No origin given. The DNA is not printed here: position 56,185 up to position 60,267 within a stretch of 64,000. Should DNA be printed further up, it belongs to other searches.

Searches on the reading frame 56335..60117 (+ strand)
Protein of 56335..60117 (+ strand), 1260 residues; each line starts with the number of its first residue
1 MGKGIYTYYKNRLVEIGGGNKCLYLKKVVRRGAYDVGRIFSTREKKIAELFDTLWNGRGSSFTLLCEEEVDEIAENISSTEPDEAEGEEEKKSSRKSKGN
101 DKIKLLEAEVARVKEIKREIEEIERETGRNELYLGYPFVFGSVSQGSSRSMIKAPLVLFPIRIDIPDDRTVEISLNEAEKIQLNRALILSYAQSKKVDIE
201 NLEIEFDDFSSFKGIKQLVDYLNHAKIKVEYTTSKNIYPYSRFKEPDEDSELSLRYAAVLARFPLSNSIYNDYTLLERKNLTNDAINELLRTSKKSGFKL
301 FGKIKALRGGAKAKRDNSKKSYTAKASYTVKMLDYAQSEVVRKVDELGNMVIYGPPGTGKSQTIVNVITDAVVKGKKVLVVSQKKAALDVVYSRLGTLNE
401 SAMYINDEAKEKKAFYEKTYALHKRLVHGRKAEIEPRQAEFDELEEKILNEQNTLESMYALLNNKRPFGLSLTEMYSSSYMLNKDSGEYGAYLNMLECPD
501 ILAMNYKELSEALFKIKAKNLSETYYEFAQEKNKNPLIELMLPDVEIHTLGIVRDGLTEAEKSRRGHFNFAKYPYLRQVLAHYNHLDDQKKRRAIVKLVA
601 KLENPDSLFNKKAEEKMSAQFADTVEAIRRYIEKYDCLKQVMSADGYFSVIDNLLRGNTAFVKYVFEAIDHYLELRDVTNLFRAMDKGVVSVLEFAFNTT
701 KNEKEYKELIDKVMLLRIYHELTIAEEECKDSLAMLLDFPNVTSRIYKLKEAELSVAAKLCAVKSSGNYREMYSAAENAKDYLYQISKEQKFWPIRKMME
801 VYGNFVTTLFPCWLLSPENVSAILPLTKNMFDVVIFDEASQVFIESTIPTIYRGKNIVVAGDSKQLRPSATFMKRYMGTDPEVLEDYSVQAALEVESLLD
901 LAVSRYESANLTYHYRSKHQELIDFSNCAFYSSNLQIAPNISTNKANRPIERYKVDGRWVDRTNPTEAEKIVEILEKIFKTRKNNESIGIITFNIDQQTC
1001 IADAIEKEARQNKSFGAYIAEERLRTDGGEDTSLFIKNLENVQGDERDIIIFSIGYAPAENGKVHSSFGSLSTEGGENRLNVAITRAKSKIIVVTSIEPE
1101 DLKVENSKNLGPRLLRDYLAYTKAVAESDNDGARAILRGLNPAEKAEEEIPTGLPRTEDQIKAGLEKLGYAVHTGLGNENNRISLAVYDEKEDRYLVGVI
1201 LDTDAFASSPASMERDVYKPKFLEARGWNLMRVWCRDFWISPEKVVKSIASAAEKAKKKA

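Call 10: search_protein_families(library=pfam, proteins=[window:56335-60117:+], max_evalue=0.01)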
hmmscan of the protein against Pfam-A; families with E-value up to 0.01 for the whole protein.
window:56335-60117:+ (1260 aa): 9 families
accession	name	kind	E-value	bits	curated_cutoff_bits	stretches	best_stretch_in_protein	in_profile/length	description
PF13087.12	AAA_12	-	2.2e-22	80.1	27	1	897-1096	4-193/195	AAA domain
PF18741.7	MTES_1575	-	1.4e-18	67.1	38.2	1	1158-1251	2-94/96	REase_MTES_1575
PF13086.12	AAA_11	-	2.3e-18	67.4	27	2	336-401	5-75/257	AAA domain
PF13195.11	DUF4011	-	1e-09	39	22.2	1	15-187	4-154/158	Protein of unknown function (DUF4011)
PF13245.12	AAA_19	-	5.6e-06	27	25.1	1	337-395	1-61/134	AAA domain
PF09848.15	SLFN-g3_helicase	-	3e-05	23.9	24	1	350-418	4-72/354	Schlafen group 3, DNA/RNA helicase domain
PF13604.12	AAA_30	-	0.00012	22.3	27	1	333-397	2-68/191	AAA domain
PF01443.25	Viral_helicase1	-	0.0014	19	21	0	351-377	2-27/228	Viral superfamily 1 RNA helicase core domain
PF04851.21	ResIII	-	0.0045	17.3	22.5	0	334-402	5-80/164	Type III restriction enzyme, res subunit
